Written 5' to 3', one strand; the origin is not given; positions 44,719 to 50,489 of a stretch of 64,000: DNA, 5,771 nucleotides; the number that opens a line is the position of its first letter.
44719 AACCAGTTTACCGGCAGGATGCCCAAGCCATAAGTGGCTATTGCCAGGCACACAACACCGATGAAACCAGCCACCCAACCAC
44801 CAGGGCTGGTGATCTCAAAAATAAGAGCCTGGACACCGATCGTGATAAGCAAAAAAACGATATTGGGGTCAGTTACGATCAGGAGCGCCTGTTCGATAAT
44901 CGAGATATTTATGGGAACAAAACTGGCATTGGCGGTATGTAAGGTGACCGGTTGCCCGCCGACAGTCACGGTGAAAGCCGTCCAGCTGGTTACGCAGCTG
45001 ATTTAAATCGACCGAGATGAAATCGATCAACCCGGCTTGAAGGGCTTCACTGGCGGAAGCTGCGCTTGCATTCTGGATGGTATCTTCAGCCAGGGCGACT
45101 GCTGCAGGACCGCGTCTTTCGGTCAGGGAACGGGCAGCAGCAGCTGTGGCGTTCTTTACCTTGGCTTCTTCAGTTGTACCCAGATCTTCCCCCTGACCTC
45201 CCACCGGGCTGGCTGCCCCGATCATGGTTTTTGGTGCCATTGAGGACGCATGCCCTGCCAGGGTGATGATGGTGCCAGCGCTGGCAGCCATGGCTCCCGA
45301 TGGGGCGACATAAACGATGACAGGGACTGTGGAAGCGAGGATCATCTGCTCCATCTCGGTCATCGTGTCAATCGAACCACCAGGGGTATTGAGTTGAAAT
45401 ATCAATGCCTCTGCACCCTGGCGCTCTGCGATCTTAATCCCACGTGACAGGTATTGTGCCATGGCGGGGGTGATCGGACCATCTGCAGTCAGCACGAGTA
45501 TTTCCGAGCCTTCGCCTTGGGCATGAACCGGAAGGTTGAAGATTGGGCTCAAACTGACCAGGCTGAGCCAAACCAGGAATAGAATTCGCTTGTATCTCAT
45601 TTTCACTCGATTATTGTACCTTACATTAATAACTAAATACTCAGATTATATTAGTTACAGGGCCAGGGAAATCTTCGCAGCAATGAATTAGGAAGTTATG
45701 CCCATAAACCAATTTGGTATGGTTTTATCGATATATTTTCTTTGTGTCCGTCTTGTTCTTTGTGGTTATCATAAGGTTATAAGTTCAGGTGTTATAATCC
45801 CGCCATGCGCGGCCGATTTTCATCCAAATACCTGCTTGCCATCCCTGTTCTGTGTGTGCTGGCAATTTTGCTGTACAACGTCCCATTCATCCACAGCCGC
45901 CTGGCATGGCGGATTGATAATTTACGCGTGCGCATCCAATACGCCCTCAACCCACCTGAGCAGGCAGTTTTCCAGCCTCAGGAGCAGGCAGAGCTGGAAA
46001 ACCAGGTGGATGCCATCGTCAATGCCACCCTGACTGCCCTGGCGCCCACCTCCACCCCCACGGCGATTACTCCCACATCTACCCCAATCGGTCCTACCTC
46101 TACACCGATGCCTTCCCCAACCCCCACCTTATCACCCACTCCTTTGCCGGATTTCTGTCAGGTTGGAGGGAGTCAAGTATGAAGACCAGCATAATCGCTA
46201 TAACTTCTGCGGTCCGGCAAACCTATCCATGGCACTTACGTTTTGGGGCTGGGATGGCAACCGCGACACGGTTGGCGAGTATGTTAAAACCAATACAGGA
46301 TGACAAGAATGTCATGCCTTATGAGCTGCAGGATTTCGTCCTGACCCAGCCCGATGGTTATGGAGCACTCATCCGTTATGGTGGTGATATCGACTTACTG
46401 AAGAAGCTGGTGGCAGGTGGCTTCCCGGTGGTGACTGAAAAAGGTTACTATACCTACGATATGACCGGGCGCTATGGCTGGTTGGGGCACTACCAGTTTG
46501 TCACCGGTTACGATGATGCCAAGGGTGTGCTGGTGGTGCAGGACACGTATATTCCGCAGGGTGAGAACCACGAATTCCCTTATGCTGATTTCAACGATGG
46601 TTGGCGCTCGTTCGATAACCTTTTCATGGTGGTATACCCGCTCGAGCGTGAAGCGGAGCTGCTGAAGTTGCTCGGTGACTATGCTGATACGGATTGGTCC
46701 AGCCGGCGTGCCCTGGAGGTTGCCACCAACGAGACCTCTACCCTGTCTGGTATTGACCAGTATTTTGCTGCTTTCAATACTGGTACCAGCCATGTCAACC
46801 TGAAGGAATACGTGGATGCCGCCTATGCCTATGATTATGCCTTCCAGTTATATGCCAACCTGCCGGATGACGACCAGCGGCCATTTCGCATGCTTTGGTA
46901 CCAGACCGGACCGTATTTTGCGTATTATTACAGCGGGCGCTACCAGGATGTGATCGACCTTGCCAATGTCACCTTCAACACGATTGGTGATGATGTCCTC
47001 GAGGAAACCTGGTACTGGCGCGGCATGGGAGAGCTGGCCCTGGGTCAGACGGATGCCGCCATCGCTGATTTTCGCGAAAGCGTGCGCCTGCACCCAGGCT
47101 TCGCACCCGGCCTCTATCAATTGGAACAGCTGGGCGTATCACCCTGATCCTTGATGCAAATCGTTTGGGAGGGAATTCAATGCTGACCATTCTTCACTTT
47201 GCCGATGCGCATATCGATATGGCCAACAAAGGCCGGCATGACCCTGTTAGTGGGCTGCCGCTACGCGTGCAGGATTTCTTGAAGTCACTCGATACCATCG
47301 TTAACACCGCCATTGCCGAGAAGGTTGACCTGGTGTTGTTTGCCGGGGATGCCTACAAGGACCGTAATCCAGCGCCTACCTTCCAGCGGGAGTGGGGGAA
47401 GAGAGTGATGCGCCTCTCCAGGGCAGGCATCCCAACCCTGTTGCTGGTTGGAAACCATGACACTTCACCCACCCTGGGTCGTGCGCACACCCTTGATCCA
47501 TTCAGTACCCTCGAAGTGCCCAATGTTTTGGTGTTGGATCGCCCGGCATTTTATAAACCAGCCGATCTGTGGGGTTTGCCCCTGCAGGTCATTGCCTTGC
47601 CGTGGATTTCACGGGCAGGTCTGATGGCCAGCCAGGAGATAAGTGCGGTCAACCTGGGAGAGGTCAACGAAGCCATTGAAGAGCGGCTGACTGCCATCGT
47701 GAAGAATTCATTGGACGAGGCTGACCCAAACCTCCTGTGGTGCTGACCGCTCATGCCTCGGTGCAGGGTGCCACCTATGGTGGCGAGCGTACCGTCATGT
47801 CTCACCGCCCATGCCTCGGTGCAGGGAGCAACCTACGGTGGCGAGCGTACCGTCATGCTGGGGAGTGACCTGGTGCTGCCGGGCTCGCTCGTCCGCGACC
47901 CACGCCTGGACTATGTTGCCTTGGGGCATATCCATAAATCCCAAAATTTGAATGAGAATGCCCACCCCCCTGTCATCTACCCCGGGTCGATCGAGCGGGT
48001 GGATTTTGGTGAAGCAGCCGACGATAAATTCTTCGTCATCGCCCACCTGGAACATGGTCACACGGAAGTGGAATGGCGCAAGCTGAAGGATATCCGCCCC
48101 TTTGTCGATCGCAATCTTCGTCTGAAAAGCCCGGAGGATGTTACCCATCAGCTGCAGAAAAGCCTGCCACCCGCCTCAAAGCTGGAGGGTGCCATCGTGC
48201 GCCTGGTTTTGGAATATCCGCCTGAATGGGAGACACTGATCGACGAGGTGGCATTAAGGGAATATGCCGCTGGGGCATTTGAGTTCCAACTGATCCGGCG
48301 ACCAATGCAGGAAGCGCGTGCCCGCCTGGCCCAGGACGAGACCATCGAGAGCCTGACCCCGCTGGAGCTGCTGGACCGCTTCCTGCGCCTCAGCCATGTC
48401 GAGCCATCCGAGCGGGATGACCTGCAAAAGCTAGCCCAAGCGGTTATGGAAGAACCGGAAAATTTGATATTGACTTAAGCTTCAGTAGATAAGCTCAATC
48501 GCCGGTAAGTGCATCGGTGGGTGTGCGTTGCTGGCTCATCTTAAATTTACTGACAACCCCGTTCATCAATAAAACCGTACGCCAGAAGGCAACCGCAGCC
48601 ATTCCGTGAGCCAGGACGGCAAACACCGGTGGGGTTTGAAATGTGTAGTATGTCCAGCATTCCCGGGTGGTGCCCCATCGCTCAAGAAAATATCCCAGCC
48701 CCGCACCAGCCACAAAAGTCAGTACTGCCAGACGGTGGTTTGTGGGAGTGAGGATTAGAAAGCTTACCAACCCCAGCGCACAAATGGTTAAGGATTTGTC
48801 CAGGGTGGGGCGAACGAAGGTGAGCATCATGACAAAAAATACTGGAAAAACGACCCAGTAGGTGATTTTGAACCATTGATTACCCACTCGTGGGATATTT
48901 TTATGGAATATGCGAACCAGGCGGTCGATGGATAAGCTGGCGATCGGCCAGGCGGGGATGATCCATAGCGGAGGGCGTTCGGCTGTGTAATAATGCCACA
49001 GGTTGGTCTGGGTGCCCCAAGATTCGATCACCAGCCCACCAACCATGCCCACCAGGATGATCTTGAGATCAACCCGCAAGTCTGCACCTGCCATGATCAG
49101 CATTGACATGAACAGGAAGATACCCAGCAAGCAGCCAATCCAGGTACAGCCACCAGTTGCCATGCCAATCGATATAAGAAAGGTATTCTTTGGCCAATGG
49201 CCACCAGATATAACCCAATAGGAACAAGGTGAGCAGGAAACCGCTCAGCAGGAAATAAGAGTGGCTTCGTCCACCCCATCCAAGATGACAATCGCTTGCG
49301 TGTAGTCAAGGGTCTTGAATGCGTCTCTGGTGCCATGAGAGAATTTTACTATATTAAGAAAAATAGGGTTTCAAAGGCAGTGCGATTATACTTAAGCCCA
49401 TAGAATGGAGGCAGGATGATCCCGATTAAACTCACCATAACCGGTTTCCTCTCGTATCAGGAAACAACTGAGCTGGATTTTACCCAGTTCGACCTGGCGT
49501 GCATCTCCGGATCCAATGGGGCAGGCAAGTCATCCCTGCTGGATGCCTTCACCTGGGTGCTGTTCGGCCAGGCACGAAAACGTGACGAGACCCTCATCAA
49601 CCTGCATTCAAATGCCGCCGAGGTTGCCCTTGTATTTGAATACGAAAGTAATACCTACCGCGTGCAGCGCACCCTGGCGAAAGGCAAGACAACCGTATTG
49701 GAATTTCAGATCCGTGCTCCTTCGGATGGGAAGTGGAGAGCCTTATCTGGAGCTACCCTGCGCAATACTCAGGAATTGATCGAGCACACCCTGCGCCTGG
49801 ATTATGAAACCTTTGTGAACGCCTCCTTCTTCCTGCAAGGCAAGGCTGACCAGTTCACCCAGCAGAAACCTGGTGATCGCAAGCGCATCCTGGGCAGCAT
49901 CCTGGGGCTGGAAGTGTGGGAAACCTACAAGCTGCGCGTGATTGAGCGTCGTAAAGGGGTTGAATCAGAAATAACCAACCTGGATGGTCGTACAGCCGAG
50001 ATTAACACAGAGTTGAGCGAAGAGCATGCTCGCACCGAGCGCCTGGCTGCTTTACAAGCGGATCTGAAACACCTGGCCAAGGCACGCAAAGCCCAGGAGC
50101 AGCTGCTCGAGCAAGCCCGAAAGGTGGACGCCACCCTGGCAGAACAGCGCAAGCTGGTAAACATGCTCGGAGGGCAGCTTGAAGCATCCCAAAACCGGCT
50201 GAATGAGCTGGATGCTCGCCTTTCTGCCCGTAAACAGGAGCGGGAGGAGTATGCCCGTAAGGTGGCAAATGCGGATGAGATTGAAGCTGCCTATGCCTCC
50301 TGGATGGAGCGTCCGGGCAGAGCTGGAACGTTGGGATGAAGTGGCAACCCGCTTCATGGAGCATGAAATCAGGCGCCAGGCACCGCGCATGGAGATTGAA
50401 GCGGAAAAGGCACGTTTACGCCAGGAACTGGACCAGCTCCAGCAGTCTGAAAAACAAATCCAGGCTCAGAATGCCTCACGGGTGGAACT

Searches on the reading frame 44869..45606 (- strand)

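Call 42: search_protein_families(library=pfam, proteins=[window:44869-45606:-], max_evalue=0.0001)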
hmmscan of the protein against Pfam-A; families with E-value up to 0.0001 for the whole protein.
window:44869-45606:- (245 aa): 2 families
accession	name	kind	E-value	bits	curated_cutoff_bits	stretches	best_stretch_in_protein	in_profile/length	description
PF25145.1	NfeD1b_N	-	1.1e-19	71.2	40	1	43-182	9-144/189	NfeD1b, N-terminal domain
PF00574.28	CLP_protease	-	3.5e-08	34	20.2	1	43-197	23-178/182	Clp protease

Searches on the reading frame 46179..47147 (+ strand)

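Call 43: search_protein_families(library=pfam, proteins=[window:46179-47147:+], max_evalue=0.0001)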
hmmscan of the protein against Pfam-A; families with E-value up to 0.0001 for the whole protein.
window:46179-47147:+ (322 aa): 2 families
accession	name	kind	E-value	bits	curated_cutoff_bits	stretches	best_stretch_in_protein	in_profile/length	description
PF07719.23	TPR_2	-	2.6e-07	30.7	27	0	276-307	2-33/34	Tetratricopeptide repeat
PF00515.34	TPR_1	-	1.5e-05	25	27.8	0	276-308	2-34/34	Tetratricopeptide repeat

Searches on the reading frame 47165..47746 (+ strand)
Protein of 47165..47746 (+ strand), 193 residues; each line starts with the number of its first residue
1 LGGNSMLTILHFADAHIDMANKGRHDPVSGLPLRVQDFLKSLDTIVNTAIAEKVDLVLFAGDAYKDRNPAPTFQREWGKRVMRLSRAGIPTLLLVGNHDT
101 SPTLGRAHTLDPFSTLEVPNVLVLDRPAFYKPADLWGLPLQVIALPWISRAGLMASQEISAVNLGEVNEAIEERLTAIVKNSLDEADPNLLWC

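Call 43: search_protein_families(library=pfam, proteins=[window:47165-47746:+], max_evalue=0.0001)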
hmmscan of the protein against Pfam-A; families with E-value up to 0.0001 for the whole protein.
window:47165-47746:+ (193 aa): 1 family
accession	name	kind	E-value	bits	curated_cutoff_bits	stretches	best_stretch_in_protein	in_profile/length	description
PF00149.33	Metallophos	-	2.4e-10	41.6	21.5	1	8-107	2-72/191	Calcineurin-like phosphoesterase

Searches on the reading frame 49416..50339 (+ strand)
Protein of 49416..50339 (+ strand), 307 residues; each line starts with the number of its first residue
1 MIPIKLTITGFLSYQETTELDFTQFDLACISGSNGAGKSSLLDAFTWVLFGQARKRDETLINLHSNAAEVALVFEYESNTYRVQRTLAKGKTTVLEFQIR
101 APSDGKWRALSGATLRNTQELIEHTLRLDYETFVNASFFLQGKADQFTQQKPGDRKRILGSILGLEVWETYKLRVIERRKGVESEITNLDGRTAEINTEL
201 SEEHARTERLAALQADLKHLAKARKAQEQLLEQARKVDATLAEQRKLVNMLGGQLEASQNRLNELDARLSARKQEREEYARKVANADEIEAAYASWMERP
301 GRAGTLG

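Call 68: search_protein_families(library=pfam, proteins=[window:49416-50339:+], max_evalue=0.001)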
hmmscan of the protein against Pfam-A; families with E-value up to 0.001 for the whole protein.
window:49416-50339:+ (307 aa): 6 families
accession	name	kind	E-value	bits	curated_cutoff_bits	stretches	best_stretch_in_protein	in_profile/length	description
PF13476.12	AAA_23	-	2e-21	78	27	1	5-264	1-195/201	AAA domain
PF02463.25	SMC_N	-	1.6e-10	41.2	40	1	5-92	4-108/220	RecF/RecN/SMC N terminal domain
PF13175.12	AAA_15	-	2.3e-07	31.2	32.1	1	5-71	5-55/374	AAA ATPase domain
PF13555.12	AAA_29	-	3.6e-07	30.3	27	1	15-54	13-51/61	P-loop containing region of AAA domain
PF13514.12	AAA_27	-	7.9e-07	29.3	22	1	18-113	17-113/206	AAA domain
PF00005.33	ABC_tran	-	0.00073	20.6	25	0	19-49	5-35/137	ABC transporter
